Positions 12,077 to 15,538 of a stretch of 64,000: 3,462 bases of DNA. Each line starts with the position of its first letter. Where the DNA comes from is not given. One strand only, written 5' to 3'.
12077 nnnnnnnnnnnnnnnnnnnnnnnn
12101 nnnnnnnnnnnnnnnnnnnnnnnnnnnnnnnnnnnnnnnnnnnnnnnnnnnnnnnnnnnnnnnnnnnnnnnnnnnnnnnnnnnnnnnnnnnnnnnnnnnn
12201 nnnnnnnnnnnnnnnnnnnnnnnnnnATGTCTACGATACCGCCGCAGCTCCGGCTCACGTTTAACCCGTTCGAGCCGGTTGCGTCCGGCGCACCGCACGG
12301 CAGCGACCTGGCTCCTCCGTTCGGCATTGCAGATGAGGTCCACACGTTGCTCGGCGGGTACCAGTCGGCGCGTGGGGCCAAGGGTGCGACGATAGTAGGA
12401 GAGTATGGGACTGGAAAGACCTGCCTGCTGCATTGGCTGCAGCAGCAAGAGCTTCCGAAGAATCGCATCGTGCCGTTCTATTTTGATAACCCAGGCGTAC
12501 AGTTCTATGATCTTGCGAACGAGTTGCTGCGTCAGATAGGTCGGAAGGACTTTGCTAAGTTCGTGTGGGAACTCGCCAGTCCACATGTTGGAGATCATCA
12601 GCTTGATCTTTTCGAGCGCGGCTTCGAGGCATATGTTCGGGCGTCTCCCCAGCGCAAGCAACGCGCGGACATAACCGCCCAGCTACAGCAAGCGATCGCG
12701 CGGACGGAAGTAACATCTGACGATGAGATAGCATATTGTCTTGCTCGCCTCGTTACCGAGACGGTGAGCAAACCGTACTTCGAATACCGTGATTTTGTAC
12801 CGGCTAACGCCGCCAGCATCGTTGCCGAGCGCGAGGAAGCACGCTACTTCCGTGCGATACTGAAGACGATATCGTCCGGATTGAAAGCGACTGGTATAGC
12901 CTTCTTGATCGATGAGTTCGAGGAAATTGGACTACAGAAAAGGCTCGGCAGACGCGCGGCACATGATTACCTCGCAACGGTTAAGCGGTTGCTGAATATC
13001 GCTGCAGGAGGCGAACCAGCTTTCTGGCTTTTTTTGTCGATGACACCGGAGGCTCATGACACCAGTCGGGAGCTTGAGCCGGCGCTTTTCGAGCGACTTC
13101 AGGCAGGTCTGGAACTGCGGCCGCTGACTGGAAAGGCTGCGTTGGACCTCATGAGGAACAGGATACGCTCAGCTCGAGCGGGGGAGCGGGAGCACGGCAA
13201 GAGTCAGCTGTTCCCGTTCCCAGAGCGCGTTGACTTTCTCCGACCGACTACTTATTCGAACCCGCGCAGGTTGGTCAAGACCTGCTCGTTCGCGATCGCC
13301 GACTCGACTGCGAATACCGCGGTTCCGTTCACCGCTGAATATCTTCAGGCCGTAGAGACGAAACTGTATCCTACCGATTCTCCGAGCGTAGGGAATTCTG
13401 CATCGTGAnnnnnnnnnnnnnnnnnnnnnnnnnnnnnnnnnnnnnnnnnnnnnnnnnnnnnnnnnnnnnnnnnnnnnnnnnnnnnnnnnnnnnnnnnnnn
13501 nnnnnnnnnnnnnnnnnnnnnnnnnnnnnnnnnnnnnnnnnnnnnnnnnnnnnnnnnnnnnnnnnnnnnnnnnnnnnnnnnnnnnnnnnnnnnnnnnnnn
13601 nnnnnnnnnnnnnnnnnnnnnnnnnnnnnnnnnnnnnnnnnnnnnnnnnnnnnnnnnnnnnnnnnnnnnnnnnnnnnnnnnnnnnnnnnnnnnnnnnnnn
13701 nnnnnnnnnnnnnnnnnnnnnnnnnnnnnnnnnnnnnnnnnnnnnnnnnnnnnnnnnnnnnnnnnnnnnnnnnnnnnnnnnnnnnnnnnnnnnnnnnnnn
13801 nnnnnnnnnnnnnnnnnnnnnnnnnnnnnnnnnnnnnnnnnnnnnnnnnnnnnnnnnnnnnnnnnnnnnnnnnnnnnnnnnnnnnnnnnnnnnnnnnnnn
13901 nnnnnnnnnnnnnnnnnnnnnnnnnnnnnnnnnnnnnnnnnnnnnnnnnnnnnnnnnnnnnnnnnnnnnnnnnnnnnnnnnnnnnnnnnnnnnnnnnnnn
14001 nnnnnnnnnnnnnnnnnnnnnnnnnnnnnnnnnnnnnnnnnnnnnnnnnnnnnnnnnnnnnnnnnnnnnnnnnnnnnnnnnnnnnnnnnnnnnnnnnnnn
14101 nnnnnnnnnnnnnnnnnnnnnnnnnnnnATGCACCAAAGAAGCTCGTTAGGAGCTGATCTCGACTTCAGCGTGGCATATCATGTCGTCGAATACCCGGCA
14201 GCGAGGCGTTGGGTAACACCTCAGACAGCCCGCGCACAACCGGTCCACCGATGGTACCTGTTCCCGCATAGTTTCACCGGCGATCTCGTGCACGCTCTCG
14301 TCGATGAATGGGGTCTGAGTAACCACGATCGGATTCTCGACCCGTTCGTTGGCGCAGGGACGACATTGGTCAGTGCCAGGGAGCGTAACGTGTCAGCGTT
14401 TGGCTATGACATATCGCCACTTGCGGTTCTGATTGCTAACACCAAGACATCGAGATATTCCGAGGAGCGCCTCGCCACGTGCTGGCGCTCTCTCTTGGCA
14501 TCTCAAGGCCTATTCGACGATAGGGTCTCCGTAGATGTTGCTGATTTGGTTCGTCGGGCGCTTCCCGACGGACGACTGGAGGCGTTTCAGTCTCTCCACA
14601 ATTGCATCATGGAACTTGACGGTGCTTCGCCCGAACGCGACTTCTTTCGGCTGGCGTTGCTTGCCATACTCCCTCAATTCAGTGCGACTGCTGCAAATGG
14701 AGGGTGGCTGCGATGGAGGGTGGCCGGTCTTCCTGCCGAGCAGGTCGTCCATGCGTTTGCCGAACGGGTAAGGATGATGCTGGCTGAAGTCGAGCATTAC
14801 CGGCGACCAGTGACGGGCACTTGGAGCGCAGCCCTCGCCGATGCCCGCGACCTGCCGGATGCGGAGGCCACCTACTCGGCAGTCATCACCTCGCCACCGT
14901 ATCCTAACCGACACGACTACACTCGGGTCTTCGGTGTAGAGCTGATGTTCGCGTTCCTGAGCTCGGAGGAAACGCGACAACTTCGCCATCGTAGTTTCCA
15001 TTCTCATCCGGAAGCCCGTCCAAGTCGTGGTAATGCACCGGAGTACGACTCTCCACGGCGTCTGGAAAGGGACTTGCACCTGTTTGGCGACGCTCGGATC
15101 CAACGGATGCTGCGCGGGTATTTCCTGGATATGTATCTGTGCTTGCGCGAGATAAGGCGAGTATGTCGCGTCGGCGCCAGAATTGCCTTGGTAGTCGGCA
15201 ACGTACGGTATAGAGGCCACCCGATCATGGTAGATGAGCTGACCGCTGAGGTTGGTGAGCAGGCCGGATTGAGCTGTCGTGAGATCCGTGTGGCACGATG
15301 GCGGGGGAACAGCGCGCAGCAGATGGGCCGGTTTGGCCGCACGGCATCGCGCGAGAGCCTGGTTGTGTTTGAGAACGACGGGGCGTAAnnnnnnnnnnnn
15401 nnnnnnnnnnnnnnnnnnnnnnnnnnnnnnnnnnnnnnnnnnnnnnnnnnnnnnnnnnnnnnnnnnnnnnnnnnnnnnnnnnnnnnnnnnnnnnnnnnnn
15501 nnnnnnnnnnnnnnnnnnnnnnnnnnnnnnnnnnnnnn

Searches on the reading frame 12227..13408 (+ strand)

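Call 3: search_protein_families(library=pfam, proteins=[window:12227-13408:+], max_evalue=0.01)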
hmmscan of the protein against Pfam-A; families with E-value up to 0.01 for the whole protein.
window:12227-13408:+ (393 aa): 3 families
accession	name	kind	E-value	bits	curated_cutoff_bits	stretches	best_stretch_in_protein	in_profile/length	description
PF13401.12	AAA_22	-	9.4e-10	39.4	27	1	51-277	5-127/130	AAA domain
PF10923.14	BrxC_BrxD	-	4.6e-05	23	22.2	0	50-82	48-80/414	BREX system ATP-binding protein BrxC/D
PF13191.12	AAA_16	-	0.00011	23.2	32.6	1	38-232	12-142/167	AAA ATPase domain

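Call 4: search_protein_families(library=padloc, proteins=[window:12227-13408:+], max_evalue=0.01)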
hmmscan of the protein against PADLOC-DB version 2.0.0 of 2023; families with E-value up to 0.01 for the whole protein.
window:12227-13408:+ (393 aa): 1 family
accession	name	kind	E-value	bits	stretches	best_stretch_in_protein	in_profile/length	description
PDLC02494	BrxD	-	0.0012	16.1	0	54-74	55-75/440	BrxD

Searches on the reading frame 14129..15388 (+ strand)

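Call 3: search_protein_families(library=pfam, proteins=[window:14129-15388:+], max_evalue=0.01)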
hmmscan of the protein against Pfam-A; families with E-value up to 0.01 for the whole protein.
window:14129-15388:+ (419 aa): 2 families
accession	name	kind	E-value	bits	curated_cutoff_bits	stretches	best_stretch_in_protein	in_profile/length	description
PF01555.25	N6_N4_Mtase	-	4.9e-07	30.4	26.7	1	45-103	162-219/221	DNA methylase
PF01170.24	UPF0020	-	7.3e-06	26.2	22.3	0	227-268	100-141/197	RMKL-like, methyltransferase domain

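Call 4: search_protein_families(library=padloc, proteins=[window:14129-15388:+], max_evalue=0.01)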
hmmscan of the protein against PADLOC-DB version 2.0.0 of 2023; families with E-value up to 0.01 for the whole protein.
window:14129-15388:+ (419 aa): 31 families (the best 25 are shown)
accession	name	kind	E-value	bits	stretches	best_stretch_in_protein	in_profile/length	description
PDLC03224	MTase_II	-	2.1e-57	193.1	2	246-415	294-479/481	Type II methyltransferase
PDLC03322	MTase_II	-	2.8e-18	64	1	38-381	35-400/446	Type II methyltransferase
PDLC03239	MTase_II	-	3.1e-18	63.7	1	40-274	66-310/442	Type II methyltransferase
PDLC03306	MTase_II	-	8.3e-18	62.5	1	37-274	28-266/422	Type II methyltransferase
PDLC03389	MTase_II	-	1.5e-14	51.6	1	29-384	46-419/445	Type II methyltransferase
PDLC03380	MTase_II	-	1.2e-12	45.7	1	65-116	56-107/393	Type II methyltransferase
PDLC03364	MTase_II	-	1.2e-12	45.5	1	32-109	25-102/380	Type II methyltransferase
PDLC03369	MTase_II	-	1.2e-12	45.4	1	38-113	113-187/532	Type II methyltransferase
PDLC03353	MTase_II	-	3.7e-12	44.4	2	48-107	192-250/260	Type II methyltransferase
PDLC03377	MTase_II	-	3e-11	40.6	1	40-259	96-328/504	Type II methyltransferase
PDLC03249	MTase_II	-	1.1e-10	39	1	39-117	104-190/541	Type II methyltransferase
PDLC03362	MTase_II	-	2e-10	38.1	2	245-362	258-381/438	Type II methyltransferase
PDLC03350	MTase_II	-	1.7e-08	32.2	1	46-108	235-296/312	Type II methyltransferase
PDLC03325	MTase_II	-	2e-08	31.4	1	67-118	93-144/426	Type II methyltransferase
PDLC03387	MTase_II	-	3.9e-08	30.8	1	49-104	218-272/289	Type II methyltransferase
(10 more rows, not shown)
